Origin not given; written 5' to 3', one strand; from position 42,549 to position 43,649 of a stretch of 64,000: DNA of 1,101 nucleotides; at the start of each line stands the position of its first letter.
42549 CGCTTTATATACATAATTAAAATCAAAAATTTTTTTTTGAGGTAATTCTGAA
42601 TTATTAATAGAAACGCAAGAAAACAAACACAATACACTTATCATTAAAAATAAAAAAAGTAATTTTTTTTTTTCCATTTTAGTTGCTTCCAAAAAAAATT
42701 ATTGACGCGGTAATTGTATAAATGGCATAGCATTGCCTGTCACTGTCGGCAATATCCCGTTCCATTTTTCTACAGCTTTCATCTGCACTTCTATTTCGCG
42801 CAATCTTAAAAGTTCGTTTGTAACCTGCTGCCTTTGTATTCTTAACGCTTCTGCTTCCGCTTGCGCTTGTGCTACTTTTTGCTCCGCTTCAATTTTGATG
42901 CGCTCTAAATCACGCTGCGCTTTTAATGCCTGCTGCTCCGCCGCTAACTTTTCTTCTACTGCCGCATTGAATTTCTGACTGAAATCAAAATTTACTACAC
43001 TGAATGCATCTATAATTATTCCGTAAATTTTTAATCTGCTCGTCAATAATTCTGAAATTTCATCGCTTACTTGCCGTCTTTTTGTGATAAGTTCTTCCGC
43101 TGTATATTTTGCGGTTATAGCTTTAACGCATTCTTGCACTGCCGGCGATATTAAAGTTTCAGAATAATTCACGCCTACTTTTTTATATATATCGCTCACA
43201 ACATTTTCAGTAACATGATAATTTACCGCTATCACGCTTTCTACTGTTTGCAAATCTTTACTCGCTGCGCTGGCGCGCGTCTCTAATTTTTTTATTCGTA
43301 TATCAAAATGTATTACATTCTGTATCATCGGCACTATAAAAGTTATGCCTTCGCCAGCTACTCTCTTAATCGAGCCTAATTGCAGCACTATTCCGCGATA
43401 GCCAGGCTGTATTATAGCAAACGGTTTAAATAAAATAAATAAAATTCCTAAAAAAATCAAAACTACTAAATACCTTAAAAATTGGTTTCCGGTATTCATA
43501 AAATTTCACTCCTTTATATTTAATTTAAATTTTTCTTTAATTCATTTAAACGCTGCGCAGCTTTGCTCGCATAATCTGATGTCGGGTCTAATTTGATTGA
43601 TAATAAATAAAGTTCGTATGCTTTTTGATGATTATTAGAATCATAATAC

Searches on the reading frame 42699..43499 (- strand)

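Call 25: search_protein_families(library=ncbifam, proteins=[window:42699-43499:-], max_evalue=0.00001)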
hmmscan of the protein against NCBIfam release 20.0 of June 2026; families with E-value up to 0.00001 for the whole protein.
window:42699-43499:- (266 aa): 3 families
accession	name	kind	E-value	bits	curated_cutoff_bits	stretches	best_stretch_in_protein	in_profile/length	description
TIGR01933.1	hflK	equivalog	6.3e-12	45.5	159.4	1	27-222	1-191/261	FtsH protease activity modulator HflK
TIGR01932.1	hflC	equivalog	3.4e-10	39.3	134.4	1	11-143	4-145/318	protease modulator HflC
NF008181.0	PRK10930.1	equivalog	4.1e-06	25.8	660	1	26-223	96-288/419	FtsH protease activity modulator HflK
